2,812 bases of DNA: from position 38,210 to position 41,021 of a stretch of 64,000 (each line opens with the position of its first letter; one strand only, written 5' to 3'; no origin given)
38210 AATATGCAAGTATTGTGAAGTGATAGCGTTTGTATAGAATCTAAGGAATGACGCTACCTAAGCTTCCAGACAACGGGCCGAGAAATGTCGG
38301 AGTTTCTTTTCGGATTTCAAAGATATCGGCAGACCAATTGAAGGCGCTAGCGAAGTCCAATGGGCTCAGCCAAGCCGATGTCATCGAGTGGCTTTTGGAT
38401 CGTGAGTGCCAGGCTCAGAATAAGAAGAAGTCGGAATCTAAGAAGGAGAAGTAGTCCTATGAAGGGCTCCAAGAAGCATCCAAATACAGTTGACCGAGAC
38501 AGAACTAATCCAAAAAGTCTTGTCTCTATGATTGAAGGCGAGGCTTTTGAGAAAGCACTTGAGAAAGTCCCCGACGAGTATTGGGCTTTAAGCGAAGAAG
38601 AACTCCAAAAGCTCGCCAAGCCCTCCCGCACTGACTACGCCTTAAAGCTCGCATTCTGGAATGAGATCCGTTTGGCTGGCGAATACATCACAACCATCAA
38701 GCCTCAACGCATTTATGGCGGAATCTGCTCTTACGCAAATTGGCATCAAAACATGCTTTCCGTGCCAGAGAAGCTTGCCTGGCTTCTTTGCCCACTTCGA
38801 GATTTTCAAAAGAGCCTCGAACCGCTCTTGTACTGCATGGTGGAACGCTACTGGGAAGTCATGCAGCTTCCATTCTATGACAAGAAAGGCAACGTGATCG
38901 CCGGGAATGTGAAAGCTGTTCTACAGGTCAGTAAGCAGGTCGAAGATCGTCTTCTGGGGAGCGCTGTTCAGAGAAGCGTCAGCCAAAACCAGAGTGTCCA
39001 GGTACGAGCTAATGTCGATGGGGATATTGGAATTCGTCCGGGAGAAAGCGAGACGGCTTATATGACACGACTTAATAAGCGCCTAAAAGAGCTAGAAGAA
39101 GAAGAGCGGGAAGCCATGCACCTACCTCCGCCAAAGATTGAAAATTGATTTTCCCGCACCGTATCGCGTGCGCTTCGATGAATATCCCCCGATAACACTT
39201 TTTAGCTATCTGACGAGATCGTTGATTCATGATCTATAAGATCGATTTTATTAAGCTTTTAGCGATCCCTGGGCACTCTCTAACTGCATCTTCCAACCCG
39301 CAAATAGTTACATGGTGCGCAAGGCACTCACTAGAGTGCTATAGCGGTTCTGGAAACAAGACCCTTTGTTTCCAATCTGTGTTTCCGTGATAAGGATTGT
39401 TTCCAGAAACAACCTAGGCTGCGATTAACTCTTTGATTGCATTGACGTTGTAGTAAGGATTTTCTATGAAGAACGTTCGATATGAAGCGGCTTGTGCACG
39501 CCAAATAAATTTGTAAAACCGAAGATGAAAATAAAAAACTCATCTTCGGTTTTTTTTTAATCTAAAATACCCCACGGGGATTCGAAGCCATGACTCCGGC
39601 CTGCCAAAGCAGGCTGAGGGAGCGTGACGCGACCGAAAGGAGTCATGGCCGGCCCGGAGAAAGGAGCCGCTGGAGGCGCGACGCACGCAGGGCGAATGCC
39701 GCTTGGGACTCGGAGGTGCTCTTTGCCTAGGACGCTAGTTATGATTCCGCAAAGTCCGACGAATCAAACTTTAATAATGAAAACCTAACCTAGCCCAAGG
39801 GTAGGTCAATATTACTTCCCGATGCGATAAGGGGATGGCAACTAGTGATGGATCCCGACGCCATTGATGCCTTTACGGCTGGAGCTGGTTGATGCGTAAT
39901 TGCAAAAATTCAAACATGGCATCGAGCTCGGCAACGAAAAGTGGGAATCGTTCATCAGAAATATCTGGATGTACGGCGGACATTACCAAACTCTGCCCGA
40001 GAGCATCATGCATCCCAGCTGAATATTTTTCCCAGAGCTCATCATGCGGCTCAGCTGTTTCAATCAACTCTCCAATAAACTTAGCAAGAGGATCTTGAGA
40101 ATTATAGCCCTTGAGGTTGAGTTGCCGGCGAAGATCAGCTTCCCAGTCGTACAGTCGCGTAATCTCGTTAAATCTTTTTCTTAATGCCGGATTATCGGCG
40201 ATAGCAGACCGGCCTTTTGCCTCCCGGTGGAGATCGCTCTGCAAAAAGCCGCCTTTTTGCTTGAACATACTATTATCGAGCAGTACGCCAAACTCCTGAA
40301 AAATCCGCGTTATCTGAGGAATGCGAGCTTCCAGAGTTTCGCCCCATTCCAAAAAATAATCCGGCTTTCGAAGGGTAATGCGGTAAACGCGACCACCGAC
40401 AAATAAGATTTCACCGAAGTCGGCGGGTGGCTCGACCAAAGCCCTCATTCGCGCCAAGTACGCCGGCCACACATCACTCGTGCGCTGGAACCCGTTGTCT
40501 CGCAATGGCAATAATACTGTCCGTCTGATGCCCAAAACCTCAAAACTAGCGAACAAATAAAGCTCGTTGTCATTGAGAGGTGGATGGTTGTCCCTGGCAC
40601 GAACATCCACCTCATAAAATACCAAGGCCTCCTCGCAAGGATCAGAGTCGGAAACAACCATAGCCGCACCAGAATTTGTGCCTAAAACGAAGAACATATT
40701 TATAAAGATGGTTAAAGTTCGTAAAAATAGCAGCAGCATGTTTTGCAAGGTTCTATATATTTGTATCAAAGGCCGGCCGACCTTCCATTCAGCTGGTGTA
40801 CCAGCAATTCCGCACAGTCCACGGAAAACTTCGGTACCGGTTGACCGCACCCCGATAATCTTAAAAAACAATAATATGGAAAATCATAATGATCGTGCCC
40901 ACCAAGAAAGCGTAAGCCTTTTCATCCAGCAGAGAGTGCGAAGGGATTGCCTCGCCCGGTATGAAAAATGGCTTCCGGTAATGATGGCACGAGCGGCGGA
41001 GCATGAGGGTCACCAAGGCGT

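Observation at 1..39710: Satellite/tycheposon-like element apparently carrying a whole nitrate-to-NO respiration kit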

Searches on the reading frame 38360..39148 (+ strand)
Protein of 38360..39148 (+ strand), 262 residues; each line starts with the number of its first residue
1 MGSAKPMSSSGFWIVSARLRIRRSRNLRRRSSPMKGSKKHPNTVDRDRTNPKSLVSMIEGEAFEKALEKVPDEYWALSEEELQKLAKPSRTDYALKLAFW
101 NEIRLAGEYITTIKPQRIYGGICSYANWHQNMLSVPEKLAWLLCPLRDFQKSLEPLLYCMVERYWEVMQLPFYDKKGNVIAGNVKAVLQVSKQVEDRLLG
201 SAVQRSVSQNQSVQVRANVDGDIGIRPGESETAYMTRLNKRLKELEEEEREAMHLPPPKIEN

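Call 8: search_protein_families(library=pfam, proteins=[window:38360-39148:+], max_evalue=0.01)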
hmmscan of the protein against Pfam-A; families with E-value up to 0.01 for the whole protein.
window:38360-39148:+ (262 aa): 0 families

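Call 12: search_protein_families(library=phrogs, proteins=[window:38360-39148:+], max_evalue=0.01)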
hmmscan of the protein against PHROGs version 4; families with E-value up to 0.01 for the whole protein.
window:38360-39148:+ (262 aa): 0 families

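Call 30: find_related_loci(query=window:38459-39148:+, collection=metagenome_contigs, flank=8000)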
Query window:38459-39148:+ (229 aa) in metagenome_contigs; peptide patterns used: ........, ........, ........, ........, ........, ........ (x = any residue, [..] = any of these).
281 stretches matched a pattern; 3 encode a relative of the query (tblastn E <= 1e-3); 2 distinct loci.
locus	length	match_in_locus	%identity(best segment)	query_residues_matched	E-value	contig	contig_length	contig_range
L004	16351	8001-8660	63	6-229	2e-92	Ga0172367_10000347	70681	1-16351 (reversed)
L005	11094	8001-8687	88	1-229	3e-132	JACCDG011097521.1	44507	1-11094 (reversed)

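Call 50: find_homologous_proteins(query=window:38459-39148:+, max_evalue=0.001)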
Query window:38459-39148:+ (229 aa): 12 proteins with E <= 0.001 among 596 candidates.
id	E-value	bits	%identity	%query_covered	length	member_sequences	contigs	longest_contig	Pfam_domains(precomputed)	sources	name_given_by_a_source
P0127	9.2e-137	472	91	100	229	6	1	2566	-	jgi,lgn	jgi:hypothetical protein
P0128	1.1e-134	465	90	100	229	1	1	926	-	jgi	jgi:hypothetical protein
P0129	2.3e-133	461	100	90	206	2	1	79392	-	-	-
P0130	2.4e-131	454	88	100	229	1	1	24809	-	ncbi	-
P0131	1.7e-129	448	90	95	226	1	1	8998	-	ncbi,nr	ncbi:hypothetical protein K2X30_15770 [bacterium]|nr:hypothetical protein [bacterium]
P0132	9.6e-127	439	85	100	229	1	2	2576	-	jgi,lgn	jgi:hypothetical protein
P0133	3.4e-125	434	83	100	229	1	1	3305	-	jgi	jgi:hypothetical protein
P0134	4.2e-86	306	63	98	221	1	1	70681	-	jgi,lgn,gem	-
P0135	8.4e-80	286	61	91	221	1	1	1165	-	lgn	-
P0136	9.3e-73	262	92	57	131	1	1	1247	-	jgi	-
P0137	2.1e-70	255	53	96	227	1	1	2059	-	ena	-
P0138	4.7e-32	129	43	71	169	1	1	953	-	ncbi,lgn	-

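Call 52: find_encoding_contigs(protein=P0130, flank=10000, max_places=6)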
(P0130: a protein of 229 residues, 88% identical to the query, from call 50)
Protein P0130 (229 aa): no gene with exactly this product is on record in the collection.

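Call 53: find_encoding_contigs(protein=P0131, flank=10000, max_places=6)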
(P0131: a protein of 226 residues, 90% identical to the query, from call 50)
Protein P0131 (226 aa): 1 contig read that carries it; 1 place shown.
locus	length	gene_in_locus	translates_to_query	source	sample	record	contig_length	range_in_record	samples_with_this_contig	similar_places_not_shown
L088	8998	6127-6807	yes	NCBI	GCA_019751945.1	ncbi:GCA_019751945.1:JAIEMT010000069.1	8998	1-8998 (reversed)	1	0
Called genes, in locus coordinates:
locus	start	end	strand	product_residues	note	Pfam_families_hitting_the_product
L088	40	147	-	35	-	PF07237:DUF1428 (weak)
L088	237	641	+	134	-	PF01638:HxlR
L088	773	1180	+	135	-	PF00376:MerR, PF13411:MerR_1, PF09278:MerR-DNA-bind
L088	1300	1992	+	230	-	PF00230:MIP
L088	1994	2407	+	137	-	PF01451:LMWPc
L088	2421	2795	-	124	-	-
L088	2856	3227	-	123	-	PF02537:CRCB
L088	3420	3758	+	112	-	PF01595:CNNM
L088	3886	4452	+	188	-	PF00571:CBS (weak)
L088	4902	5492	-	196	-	PF00239:Resolvase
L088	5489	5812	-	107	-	-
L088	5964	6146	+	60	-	-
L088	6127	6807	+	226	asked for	-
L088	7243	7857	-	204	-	-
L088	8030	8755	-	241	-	-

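Call 66: predict_structure(alignment_id=A2)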
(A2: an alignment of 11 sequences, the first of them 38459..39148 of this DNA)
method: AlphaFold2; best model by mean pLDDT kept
length: 229 residues; sequences in the alignment: 11
mean_pLDDT: 66.5   pTM: 0.51
mean pLDDT of the five models: 66.5, 62.4, 59.4, 58.0, 57.3
residues with pLDDT >= 90: 9; 70-90: 107; 50-70: 74; < 50: 39
segments of 3 or more residues with pLDDT < 50: 1-15, 169-188, 227-229
pLDDT, mean of each block of 10 residues (from residue 1): 34 50 74 86 88 86 81 74 65 68 89 75 70 61 64 59 50 37 40 72 77 73 54
secondary structure, 60 per line:
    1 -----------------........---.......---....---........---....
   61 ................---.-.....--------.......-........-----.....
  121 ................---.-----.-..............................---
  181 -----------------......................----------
elements in order: H18-24 H29-35 H39-42 H46-53 H57-76 H82-86 H95-101 H103-110 H116-136 H148-177 H198-219

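Call 72: fold_search(model_id=the predicted structure, library=pdb)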
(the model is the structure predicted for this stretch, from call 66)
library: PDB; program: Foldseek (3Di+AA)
matches with E <= 10: 1; with E <= 0.001: 0
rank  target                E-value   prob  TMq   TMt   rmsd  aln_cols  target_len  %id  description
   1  5cs0_A                2.4e+00  0.08  0.20  0.21  13.2       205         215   16  Crystal structure of domains AC1-AC2 of yeast acetyl-CoA carboxylase (released 2015-10-28)

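Call 73: fold_search(model_id=the predicted structure, library=viral)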
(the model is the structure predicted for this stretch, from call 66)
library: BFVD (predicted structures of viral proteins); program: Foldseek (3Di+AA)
matches with E <= 10: 19; with E <= 0.001: 0
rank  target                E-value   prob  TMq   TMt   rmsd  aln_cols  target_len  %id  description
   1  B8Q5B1                7.3e-01  0.28  0.24  0.14  14.2       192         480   14  (no name in the UniProt tables at hand)
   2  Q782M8                1.3e+00  0.04  0.14  0.12  25.8       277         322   12  SORF4 protein [Gallid alphaherpesvirus 3]
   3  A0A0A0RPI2            1.7e+00  0.06  0.15  0.08  27.5       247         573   12  (no name in the UniProt tables at hand)
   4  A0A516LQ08            1.7e+00  0.03  0.12  0.08  26.4       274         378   13  (no name in the UniProt tables at hand)
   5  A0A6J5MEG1            3.6e+00  0.06  0.20  0.12  16.5       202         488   10  DnaB Replicative DNA helicase [uncultured Caudovirales phage]
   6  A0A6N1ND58            4.0e+00  0.06  0.21  0.17  23.2       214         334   14  Uncharacterized protein [Tupanvirus deep ocean]
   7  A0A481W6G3            4.9e+00  0.06  0.20  0.20  20.8       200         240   12  Uncharacterized protein [Fusobacterium phage Fnu1]
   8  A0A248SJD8            4.9e+00  0.02  0.13  0.09  23.6       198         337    8  (no name in the UniProt tables at hand)
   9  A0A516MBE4            7.0e+00  0.03  0.18  0.13  13.1       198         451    7  (no name in the UniProt tables at hand)
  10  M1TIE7                7.0e+00  0.01  0.10  0.10  15.3       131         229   15  RNase3 [Sweet potato chlorotic stunt virus]
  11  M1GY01                7.3e+00  0.02  0.12  0.11  18.1       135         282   14  Replicase polyprotein 1a (Fragment) [Paramecium bursaria Chlorella virus CVA-1]
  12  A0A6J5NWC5            7.7e+00  0.02  0.16  0.07  19.8       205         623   13  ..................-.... domain-containing protein [uncultured Caudovirales phage]
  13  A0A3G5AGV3            8.1e+00  0.01  0.12  0.12  20.6       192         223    9  Uncharacterized protein [Satyrvirus sp.]
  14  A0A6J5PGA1            8.5e+00  0.04  0.17  0.28  11.0       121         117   16  Uncharacterized protein [uncultured Caudovirales phage]
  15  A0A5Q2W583            8.5e+00  0.01  0.12  0.07  15.8       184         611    9  (no name in the UniProt tables at hand)
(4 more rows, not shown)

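Call 88: search_dna_similar(query=window:38459-39148:+, collection=plasmids, mode=protein, max_evalue=0.001, max_rows=10)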
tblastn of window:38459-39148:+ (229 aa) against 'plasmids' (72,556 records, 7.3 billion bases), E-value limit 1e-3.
No match.

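Call 89: search_dna_similar(query=window:38459-39148:+, collection=phages, mode=protein, max_evalue=0.001, max_rows=10)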
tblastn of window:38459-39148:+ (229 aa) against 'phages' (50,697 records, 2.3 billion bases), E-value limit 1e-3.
No match.

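Call 93: search_protein_families(library=ncbifam, proteins=[window:38459-39148:+], max_evalue=0.001)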
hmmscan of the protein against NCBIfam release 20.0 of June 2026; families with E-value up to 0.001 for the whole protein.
window:38459-39148:+ (229 aa): 0 families

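Call 94: search_protein_families(library=padloc, proteins=[window:38459-39148:+], max_evalue=0.001)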
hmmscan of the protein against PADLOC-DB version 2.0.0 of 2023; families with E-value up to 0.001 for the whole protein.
window:38459-39148:+ (229 aa): 0 families

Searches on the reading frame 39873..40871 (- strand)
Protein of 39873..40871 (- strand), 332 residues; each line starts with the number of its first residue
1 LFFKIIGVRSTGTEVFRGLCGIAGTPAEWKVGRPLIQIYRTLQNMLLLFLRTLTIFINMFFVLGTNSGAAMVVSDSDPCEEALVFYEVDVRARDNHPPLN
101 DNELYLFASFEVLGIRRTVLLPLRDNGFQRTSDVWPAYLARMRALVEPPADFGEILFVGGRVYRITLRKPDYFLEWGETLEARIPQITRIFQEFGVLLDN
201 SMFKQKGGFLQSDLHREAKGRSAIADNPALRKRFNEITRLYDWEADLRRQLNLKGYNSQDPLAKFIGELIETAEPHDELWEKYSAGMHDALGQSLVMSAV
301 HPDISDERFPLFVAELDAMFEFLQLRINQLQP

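Call 8: search_protein_families(library=pfam, proteins=[window:39873-40871:-], max_evalue=0.01)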
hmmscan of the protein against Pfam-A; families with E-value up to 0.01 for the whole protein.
window:39873-40871:- (332 aa): 0 families

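Call 29: find_related_loci(query=window:39873-40871:-, collection=genome_contigs, flank=10000)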
Query window:39873-40871:- (332 aa) in genome_contigs; peptide patterns used: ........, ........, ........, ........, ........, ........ (x = any residue, [..] = any of these).
133 stretches matched a pattern, but none encodes a relative of the query by tblastn (E <= 1e-3).

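Call 94: search_protein_families(library=padloc, proteins=[window:39873-40871:-], max_evalue=0.001)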
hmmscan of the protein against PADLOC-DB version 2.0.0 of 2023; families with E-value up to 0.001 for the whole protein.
window:39873-40871:- (332 aa): 0 families

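Call 102: list_cluster_members(proteins=[window:39873-40739:-, window:39873-40697:-, window:39873-40661:-, window:39873-40871:-, window:39873-40625:-, window:40876-41445:+, window:37842-38174:-, window:38257-38454:+, window:36416-36802:+, window:39873-40610:-])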
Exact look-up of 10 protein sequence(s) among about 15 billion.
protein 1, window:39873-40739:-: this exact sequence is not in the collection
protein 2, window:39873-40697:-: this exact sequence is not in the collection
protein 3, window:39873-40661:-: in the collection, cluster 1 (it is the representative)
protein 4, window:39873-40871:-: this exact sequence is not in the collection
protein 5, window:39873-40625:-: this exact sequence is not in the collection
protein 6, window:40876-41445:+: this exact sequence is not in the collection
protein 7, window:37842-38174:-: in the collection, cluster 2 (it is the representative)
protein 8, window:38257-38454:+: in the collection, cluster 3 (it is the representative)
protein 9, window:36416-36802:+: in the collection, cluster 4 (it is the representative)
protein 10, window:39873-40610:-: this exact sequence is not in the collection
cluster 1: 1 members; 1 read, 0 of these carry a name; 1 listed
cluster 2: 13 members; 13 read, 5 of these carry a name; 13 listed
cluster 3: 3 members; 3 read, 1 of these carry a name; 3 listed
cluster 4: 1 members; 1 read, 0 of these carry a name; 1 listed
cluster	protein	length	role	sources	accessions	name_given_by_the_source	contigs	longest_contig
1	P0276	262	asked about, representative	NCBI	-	-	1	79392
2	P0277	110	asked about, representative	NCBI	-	-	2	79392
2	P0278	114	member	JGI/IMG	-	hypothetical protein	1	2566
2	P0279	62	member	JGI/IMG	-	hypothetical protein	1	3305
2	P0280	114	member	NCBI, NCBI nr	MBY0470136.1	hypothetical protein K2X30_03135 [bacterium] | hypothetical protein [bacterium]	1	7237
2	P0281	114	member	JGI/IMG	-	hypothetical protein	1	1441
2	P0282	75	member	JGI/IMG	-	hypothetical protein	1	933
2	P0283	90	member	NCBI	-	-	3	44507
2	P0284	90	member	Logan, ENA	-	-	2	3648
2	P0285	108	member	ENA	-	-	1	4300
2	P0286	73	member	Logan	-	-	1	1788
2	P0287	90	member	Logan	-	-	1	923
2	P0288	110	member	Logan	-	-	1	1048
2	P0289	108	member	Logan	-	-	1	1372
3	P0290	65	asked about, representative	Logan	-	-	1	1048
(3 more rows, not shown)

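Call 103: find_encoding_contigs(protein=P0280, flank=10000, max_places=4)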
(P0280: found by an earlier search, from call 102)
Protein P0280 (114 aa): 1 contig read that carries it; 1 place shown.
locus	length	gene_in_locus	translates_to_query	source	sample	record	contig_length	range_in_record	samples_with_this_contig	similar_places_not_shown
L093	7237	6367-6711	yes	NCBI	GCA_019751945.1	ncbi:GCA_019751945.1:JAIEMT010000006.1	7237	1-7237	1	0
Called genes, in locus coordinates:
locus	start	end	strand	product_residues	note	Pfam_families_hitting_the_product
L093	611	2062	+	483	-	PF01580:FtsK_SpoIIIE, PF12846:AAA_10 (faint), PF13401:AAA_22 (faint)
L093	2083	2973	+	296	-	-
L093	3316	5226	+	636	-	PF00239:Resolvase, PF07508:Recombinase, PF13408:Zn_ribbon_recom (weak)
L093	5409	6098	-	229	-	-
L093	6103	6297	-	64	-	-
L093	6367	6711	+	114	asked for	-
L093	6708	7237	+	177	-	PF00239:Resolvase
